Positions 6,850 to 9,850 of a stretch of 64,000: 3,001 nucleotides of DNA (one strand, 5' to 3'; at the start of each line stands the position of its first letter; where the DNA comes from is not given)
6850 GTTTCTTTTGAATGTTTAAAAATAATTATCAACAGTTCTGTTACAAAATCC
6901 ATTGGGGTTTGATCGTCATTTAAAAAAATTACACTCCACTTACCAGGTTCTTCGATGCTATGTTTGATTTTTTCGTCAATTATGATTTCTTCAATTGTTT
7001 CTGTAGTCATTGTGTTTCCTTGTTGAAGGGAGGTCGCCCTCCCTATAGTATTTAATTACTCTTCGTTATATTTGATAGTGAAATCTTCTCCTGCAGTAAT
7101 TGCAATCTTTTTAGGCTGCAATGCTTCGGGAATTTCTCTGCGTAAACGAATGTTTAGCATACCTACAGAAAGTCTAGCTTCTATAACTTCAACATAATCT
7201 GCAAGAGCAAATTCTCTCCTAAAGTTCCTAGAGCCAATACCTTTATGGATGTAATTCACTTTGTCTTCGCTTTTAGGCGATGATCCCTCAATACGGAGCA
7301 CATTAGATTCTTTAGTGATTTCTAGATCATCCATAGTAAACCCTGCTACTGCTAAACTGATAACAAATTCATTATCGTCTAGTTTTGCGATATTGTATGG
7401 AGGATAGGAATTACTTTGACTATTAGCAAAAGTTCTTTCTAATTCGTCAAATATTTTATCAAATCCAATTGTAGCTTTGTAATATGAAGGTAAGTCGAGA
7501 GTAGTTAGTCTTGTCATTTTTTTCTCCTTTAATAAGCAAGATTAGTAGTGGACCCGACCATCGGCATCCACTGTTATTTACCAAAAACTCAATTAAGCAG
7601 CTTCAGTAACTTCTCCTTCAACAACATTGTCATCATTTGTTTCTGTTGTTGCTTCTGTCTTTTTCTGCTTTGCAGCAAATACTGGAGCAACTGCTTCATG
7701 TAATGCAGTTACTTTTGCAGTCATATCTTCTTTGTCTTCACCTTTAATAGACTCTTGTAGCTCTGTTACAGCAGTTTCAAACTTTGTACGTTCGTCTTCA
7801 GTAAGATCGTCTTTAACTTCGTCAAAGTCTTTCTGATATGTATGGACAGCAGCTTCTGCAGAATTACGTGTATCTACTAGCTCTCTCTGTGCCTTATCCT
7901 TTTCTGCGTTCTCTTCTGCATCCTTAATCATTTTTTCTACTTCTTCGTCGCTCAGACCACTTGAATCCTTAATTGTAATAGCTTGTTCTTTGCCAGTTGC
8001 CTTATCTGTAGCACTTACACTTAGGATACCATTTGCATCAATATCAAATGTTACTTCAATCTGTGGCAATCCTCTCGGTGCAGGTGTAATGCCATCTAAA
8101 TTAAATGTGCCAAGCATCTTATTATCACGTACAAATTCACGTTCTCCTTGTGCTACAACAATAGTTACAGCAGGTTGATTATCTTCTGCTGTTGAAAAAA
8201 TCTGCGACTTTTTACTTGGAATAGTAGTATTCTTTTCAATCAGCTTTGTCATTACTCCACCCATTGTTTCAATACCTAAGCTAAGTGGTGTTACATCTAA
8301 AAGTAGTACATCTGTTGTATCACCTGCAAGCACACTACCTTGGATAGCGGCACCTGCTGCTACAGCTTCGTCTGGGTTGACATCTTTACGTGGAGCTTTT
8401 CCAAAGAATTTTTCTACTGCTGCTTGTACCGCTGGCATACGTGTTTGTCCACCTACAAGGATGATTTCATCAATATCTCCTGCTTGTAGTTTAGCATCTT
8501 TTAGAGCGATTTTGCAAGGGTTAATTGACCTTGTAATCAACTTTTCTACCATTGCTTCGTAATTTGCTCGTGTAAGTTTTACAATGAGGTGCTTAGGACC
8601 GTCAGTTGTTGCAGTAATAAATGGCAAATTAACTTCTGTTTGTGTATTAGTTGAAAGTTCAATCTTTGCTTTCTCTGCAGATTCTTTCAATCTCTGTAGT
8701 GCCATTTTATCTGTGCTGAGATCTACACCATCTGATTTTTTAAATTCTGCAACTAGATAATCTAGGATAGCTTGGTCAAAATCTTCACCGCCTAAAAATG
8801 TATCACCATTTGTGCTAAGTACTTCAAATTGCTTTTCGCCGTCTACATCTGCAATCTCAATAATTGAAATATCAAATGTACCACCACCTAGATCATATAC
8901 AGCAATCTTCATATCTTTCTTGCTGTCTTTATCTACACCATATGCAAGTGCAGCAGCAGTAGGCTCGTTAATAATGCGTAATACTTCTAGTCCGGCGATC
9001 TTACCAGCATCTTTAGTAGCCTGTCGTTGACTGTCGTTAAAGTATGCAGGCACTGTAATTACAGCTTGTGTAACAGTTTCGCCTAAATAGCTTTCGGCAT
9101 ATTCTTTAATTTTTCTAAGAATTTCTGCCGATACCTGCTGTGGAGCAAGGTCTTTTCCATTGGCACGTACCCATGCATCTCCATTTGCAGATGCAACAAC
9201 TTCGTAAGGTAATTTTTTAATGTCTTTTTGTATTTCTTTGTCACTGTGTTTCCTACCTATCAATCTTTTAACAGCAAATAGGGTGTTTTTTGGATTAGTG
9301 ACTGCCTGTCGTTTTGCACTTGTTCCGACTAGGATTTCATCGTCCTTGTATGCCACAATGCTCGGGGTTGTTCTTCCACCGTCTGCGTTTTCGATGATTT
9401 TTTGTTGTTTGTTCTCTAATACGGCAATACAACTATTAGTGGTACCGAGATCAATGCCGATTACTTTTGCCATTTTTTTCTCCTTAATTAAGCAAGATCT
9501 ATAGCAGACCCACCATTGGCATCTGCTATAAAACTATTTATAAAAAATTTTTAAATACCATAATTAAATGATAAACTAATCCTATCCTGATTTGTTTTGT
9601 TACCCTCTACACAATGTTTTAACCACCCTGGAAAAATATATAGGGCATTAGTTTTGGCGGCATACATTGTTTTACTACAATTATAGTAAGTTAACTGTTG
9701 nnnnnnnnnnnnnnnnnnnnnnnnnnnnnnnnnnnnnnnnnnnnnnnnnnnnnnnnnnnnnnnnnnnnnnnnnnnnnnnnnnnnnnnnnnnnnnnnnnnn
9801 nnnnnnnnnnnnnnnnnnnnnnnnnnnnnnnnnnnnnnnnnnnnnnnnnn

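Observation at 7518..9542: Twin ROSE-like RNA thermometers on both hsp20 and dnaK, behind late promoters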

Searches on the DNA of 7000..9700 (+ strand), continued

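Call 51: search_with_rna_model(model_id=R2, sources=[L050, L051, L052, L053, L054, L055, L056, L057, L058, L059, L060, L061, L062, L063, L064, L065, L066, L067, L068, L069, L070, L071, L072, L073, L074, L075, L076, L077, L078, L079, L080, L081, L082, L083, L084, L085, L086, L087, L088, L089, L090, L091, L092, L093, L094, L095, L096, L097, L098, L099, L100, L101, L102, L103, L104, L105, L106, L107, L108, L109, L110, L111, L112, L113, L114, L115, L116, L117, L118, L119, L120, L121, L122, L123, L124, L125, L126, L127, L128, L129], max_evalue=0.1, make_alignment=true)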
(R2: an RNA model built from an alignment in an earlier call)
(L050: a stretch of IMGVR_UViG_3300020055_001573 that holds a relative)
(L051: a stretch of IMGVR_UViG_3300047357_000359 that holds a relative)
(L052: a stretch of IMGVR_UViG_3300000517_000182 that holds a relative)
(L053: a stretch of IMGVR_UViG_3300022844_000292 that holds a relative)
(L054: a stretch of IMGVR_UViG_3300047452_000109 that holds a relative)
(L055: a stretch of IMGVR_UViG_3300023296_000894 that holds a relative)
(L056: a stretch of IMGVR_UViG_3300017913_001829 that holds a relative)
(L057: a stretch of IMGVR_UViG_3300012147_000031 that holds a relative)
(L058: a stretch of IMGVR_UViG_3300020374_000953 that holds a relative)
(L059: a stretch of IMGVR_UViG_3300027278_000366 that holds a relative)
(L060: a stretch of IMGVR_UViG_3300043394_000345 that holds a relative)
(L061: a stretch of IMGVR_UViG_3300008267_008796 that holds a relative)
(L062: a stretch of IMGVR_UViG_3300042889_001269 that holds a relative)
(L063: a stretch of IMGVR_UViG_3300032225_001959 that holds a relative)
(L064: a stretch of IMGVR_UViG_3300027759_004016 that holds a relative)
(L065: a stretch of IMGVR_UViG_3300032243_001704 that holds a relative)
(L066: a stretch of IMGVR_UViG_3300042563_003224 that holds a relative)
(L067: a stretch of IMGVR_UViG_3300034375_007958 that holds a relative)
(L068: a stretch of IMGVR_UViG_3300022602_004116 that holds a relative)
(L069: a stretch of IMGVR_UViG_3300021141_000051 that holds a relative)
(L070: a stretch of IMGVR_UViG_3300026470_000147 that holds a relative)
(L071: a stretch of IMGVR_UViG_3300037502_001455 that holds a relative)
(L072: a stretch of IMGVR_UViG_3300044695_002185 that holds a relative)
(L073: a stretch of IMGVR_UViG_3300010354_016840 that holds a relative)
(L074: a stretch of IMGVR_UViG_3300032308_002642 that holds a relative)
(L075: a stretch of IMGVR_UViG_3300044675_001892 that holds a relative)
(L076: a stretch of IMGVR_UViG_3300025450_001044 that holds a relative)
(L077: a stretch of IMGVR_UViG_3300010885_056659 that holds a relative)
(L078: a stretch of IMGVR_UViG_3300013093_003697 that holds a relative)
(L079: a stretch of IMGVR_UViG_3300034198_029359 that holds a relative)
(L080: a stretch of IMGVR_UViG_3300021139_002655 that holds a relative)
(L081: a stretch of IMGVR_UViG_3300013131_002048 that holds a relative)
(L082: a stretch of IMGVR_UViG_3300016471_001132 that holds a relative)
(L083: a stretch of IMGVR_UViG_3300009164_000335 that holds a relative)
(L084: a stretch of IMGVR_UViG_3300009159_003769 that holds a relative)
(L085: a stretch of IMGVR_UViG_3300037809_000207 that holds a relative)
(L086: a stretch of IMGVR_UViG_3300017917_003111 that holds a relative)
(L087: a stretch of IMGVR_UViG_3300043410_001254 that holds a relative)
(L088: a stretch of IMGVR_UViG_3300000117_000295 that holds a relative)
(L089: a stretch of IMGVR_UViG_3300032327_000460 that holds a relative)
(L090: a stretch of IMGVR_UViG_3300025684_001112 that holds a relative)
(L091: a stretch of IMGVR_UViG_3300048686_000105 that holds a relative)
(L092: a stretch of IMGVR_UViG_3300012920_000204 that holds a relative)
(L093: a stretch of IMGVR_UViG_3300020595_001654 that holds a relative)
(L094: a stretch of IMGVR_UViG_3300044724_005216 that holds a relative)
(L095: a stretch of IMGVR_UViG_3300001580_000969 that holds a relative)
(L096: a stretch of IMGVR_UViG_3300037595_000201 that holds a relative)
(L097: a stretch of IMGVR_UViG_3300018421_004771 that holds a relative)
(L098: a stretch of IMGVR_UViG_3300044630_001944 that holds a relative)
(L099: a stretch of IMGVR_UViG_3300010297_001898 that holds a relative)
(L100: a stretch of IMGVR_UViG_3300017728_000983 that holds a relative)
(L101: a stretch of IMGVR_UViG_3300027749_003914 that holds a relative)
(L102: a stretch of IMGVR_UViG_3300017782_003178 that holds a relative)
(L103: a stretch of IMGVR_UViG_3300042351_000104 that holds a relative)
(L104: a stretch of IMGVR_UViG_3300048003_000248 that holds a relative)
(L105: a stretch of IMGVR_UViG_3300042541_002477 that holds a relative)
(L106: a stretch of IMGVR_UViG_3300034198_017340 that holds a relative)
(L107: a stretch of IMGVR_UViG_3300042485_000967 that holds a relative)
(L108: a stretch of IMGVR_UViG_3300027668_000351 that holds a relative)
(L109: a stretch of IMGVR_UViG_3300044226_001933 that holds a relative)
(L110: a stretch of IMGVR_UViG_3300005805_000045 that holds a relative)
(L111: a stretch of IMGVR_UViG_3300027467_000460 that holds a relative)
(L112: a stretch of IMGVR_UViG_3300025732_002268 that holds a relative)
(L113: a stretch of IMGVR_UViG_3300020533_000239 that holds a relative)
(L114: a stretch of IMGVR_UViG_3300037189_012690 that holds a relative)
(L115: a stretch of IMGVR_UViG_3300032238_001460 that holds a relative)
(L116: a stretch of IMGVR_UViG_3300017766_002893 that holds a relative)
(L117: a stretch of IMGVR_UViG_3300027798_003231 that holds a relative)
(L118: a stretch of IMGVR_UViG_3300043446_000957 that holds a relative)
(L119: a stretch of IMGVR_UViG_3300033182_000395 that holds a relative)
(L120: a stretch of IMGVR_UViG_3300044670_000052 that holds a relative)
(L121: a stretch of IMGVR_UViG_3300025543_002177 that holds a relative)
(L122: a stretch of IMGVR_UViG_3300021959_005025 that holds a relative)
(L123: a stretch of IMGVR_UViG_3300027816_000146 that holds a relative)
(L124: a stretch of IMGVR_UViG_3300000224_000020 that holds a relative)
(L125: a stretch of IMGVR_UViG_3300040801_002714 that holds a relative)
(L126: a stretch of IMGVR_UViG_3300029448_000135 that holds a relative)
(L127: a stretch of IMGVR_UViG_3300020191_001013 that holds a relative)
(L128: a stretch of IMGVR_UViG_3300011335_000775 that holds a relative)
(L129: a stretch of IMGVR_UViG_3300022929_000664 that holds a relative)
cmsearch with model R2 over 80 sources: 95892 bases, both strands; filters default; matches with E-value up to 0.1: 78.
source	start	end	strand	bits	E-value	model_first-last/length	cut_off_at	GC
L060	322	385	+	66.8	2.5e-13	1-60/60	no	0.39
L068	323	388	+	64.6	8.4e-13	1-60/60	no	0.38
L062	320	385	+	61.6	4.5e-12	1-60/60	no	0.39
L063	337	403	+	59.8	1.2e-11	1-60/60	no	0.39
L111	343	403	+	59.5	1.4e-11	1-60/60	no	0.44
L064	336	403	+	59.5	1.4e-11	1-60/60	no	0.4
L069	337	403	+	59.4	1.4e-11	1-60/60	no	0.45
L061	318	385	+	59.3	1.5e-11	1-60/60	no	0.38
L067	331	391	+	59.1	1.8e-11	1-60/60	no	0.39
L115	322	385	+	58.1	3e-11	1-60/60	no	0.42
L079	332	394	+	57.8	3.5e-11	1-60/60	no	0.4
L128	320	388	+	56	9.5e-11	1-60/60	no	0.41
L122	302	361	+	55.8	1e-10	1-60/60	no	0.37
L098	321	385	+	55.1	1.5e-10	1-60/60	no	0.42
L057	343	403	+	54.9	1.7e-10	1-60/60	no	0.38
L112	326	388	+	54.8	1.8e-10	1-60/60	no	0.46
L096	343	403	+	54.4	2.3e-10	1-60/60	no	0.31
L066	335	403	+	53.9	2.9e-10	1-60/60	no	0.38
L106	319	385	+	53.8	3.2e-10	1-60/60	no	0.39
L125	325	388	+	53.6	3.6e-10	1-60/60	no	0.44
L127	343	403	+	52.8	5.5e-10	1-60/60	no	0.31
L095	323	385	+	51.7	1e-09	1-60/60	no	0.38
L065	338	403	+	51.3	1.2e-09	1-60/60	no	0.33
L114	318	382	+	51.2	1.3e-09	1-60/60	no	0.37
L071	344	403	+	51.2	1.3e-09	1-60/60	no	0.32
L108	327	388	+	49.9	2.6e-09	1-60/60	no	0.32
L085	343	403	+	49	4.4e-09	1-60/60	no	0.38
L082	339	400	+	48.2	6.8e-09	1-60/60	no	0.45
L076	337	403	+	47.4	1e-08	1-60/60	no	0.43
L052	343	403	+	47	1.3e-08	1-60/60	no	0.44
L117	342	403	+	46.9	1.4e-08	1-60/60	no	0.44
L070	339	394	+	46.6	1.6e-08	1-60/60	no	0.34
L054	342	403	+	46.6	1.6e-08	1-60/60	no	0.31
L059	336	391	+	46.2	2e-08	1-60/60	no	0.39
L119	300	361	+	46.2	2e-08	1-60/60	no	0.4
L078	339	403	+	46.2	2e-08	1-60/60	no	0.43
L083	34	97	+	45.6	2.8e-08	1-60/60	no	0.39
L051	328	391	+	45.3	3.2e-08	1-60/60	no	0.3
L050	345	403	+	45.3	3.3e-08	1-60/60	no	0.37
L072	335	403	+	44.7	4.5e-08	1-60/60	no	0.39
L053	342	403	+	44.7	4.5e-08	1-60/60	no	0.35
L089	323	382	+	44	6.7e-08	1-60/60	no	0.43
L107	325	388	+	43.8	7.4e-08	1-60/60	no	0.33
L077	323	388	+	42.9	1.2e-07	1-60/60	no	0.36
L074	321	388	+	42.5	1.5e-07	1-60/60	no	0.43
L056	343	403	+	41.4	2.9e-07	1-60/60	no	0.36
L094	341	403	+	40.6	4.3e-07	1-60/60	no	0.38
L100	308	370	+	40.6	4.4e-07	1-60/60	no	0.35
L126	305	364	+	39.8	6.5e-07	1-60/60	no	0.4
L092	344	406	+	39.7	7.1e-07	1-60/60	no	0.4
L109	336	400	+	39.6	7.6e-07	1-60/60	no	0.38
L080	321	388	+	39.5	7.8e-07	1-60/60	no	0.35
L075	355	403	+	39.1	1e-06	1-60/60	no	0.41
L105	179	235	+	39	1e-06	1-60/60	no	0.37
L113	307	367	+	38.7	1.2e-06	1-60/60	no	0.44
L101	317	379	+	38.6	1.3e-06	1-60/60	no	0.35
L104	21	85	+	36.8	3.5e-06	1-60/60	no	0.35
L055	348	403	+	36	5.3e-06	1-60/60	no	0.36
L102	338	403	+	35.9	5.7e-06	1-60/60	no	0.36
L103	346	403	+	35.8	6.1e-06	1-60/60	no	0.38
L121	303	370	+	34.8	1.1e-05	1-60/60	no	0.43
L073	309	379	+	33.3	2.4e-05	1-60/60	no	0.46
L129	333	401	+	33.2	2.5e-05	1-60/60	no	0.38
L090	307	370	+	33.1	2.6e-05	1-60/60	no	0.41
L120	314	370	+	32.3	4e-05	1-60/60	no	0.39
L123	299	358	+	30.4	0.00011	1-60/60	no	0.43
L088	343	403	+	30.1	0.00014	1-60/60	no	0.44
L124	283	340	+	29.8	0.00016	1-60/60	no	0.45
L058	349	403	+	29.4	0.00019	1-60/60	no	0.35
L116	290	358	+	28.8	0.00028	1-60/60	no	0.49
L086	321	376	+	28.6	0.00032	1-60/60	no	0.29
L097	308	370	+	28.1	0.00041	1-60/60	no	0.37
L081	312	367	+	27.5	0.00056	1-60/60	no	0.38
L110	330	391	+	25.3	0.0018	1-60/60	no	0.45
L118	336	403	+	24.9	0.0023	1-60/60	no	0.53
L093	341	403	+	23.9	0.0041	1-60/60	no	0.46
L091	299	367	+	23.3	0.0055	1-60/60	no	0.52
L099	312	370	+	22.2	0.01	1-60/60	no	0.47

Alignment A7: 78 matches aligned to the model, 114 columns, each read 5' to 3' on its own strand. Consensus structure (alignment columns), stored with it:
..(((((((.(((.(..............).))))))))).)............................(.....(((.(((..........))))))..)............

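Call 54: search_with_rna_model(model_id=R2, sources=[L130, L131, L132, L133, L134, L135, L136, L137, L138, L139, L140, L141, L142, L143, L144, L145, L146, L147, L148, L149, L150, L151, L152, L153, L154, L155, L156, L157, L158, L159, L160, L161, L162, L163, L164, L165, L166, L167, L168, L169, L170, L171, L172, L173, L174, L175, L176, L177, L178, L179, L180, L181, L182, L183, L184, L185, L186, L187, L188, L189, L190, L191, L192, L193, L194, L195, L196, L197, L198, L199, L200, L201, L202, L203, L204, L205, L206, L207, L208, L209], max_evalue=1)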
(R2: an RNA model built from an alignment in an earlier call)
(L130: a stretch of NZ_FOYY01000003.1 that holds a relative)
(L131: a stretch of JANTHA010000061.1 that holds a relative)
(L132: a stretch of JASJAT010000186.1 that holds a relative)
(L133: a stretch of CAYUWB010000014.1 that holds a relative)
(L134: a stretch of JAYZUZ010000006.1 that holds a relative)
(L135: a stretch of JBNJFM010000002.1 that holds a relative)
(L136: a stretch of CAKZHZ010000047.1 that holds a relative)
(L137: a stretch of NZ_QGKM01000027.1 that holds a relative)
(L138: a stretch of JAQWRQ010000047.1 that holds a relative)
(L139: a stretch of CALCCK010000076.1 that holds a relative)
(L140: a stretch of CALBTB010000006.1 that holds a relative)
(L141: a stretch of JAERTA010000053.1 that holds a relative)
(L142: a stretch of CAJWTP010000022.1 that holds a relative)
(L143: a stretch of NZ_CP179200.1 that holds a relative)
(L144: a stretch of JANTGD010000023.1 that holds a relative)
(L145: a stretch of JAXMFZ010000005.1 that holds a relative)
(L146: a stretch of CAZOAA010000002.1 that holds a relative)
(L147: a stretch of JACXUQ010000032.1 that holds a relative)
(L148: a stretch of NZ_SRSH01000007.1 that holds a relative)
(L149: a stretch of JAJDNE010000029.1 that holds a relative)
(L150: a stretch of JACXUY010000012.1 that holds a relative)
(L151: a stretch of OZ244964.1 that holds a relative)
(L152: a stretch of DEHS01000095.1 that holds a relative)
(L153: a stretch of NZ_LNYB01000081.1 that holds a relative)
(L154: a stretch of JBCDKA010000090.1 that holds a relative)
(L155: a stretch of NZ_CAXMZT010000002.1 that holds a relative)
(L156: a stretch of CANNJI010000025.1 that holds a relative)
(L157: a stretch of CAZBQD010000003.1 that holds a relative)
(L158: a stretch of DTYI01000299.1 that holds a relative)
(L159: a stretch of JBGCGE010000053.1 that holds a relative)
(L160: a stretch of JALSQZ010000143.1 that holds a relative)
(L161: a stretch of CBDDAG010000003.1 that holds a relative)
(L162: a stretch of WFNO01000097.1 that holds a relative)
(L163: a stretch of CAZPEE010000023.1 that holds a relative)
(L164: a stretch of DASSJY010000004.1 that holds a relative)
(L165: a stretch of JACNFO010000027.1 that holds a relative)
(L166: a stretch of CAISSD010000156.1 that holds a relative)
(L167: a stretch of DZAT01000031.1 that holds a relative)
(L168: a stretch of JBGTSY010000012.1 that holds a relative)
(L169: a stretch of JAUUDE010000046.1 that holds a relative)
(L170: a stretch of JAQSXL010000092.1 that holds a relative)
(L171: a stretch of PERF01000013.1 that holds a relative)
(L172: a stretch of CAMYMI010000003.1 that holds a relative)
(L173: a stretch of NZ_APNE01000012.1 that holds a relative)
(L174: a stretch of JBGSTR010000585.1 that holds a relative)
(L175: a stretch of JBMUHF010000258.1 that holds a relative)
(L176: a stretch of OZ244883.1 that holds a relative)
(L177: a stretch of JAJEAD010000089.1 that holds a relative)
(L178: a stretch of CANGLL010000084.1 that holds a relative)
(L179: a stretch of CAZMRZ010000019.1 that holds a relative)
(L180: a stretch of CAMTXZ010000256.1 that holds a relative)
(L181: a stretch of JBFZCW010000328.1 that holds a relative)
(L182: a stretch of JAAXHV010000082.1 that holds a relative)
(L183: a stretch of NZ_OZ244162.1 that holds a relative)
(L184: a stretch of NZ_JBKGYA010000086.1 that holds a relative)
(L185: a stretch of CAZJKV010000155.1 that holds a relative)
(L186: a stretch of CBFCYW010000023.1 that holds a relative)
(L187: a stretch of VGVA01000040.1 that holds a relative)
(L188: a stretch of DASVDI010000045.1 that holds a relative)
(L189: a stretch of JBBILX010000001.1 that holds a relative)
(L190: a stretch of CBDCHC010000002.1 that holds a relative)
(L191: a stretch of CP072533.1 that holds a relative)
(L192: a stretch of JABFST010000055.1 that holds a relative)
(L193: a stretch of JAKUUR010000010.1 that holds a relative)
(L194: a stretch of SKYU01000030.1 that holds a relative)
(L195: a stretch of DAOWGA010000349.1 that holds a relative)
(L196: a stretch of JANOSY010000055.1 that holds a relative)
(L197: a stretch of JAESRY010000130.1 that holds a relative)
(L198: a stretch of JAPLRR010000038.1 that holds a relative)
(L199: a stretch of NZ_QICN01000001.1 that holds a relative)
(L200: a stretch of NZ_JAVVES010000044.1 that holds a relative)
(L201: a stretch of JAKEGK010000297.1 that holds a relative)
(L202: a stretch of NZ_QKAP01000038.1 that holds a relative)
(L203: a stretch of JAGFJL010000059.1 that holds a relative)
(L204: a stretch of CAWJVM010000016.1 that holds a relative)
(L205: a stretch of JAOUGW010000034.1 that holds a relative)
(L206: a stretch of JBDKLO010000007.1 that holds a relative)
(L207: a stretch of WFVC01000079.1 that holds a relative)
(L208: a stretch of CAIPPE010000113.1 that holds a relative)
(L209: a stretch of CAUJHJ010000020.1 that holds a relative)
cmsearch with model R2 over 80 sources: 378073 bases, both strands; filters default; matches with E-value up to 1: 0.
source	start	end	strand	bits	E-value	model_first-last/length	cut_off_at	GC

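Call 55: search_with_rna_model(model_id=R2, sources=[window, L020, L021, L025, L026, L030, L031, L032, L033, L036, L037, L039, L040, L009, L044, L045, L046, L047, L048, L049], max_evalue=1, make_alignment=true)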
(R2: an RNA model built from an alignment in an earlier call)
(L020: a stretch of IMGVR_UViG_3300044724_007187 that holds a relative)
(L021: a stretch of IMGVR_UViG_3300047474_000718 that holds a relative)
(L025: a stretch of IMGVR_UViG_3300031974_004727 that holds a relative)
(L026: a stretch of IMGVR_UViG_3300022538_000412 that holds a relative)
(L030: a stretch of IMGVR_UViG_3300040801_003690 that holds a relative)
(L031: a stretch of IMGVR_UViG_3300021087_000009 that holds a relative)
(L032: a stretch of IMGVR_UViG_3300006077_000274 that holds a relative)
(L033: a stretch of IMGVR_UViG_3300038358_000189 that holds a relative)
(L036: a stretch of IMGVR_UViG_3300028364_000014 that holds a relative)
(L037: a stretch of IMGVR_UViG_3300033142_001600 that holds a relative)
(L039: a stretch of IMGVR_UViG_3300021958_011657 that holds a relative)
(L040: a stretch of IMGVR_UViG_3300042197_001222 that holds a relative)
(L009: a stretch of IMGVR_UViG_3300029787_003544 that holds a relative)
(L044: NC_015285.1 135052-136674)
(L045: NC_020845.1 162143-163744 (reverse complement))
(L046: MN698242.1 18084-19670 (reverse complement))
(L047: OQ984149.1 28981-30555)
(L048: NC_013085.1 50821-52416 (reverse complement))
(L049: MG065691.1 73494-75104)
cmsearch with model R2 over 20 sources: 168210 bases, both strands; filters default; matches with E-value up to 1: 19.
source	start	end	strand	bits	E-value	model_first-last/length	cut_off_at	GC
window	7515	7574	-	81.9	1.2e-16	1-60/60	no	0.42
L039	4900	4958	+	78.9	5.9e-16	1-60/60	no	0.42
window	9471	9529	-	73.5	1.1e-14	1-60/60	no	0.37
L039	2945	3003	+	68.9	1.4e-13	1-60/60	no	0.37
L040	4918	4973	+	55.1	2.7e-10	1-60/60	no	0.45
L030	2937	3003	+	51.5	1.9e-09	1-60/60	no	0.34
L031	2417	2480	+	49.1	7.1e-09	1-60/60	no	0.34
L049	542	600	+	48.3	1.1e-08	1-60/60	no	0.44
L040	2949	3003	+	48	1.3e-08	1-60/60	no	0.35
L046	545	603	+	47.9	1.4e-08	1-60/60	no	0.29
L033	5034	5090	+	44.7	7.9e-08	1-60/60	no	0.39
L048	552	603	+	40.4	8.7e-07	1-60/60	no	0.42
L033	2761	2812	+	39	1.8e-06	1-60/60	no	0.38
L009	2666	2725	+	37.1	5.2e-06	1-60/60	no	0.43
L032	1825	1887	+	34.9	1.8e-05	1-60/60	no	0.33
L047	502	567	+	31.3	0.00012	1-60/60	no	0.38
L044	538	597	+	28.1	0.0007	1-60/60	no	0.38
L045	539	597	+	27.5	0.00099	1-60/60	no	0.41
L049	1064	1128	+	18.1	0.17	1-60/60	no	0.43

Alignment A8: 19 matches aligned to the model, 86 columns, each read 5' to 3' on its own strand. Consensus structure (alignment columns), stored with it:
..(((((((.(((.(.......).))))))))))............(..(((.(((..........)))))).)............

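Call 84: search_rna_families(sources=[L044, L045, L046, L047, L048, L049, L060, L068, L062, L063, L111, L064, L069, L115, L079, L128, L122, L098, L112, L125], threshold=evalue, max_evalue=0.01)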
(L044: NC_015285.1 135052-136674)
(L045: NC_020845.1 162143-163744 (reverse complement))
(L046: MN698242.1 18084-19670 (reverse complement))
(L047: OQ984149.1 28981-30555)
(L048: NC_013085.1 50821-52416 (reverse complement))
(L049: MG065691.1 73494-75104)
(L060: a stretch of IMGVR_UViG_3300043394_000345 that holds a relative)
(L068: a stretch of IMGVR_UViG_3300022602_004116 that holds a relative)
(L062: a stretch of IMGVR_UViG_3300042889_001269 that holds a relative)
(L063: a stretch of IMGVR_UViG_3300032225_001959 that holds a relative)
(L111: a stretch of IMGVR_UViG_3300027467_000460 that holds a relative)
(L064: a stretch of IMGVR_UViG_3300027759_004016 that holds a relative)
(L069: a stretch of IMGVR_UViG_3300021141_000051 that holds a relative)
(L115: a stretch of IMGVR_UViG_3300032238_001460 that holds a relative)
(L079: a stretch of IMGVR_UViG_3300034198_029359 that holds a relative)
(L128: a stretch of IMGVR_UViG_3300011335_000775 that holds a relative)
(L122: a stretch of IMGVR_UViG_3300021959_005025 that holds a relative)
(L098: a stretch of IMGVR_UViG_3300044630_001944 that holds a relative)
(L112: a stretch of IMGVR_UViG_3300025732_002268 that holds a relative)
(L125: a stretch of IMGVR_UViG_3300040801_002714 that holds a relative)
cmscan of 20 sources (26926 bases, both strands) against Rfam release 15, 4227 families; matches with E-value up to 0.01: 6.
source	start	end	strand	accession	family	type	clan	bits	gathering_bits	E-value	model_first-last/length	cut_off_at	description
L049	535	607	+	RF01832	ROSE_2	Cis-reg; thermoregulator;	-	100.4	65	4.1e-22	1-73/73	no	Repression of heat shock gene expression (ROSE) element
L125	326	391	+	RF02523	ROSE_3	Cis-reg; thermoregulator;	-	46.1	43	1.2e-06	1-69/69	no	Repression of heat shock gene expression (ROSE) element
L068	324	391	+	RF02523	ROSE_3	Cis-reg; thermoregulator;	-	35.8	43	0.00048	1-69/69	no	Repression of heat shock gene expression (ROSE) element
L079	333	397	+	RF02523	ROSE_3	Cis-reg; thermoregulator;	-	34.5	43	0.001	1-69/69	no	Repression of heat shock gene expression (ROSE) element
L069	338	406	+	RF02523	ROSE_3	Cis-reg; thermoregulator;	-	31.8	43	0.0049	1-69/69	no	Repression of heat shock gene expression (ROSE) element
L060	323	388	+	RF02523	ROSE_3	Cis-reg; thermoregulator;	-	31.3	43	0.0067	1-69/69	no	Repression of heat shock gene expression (ROSE) element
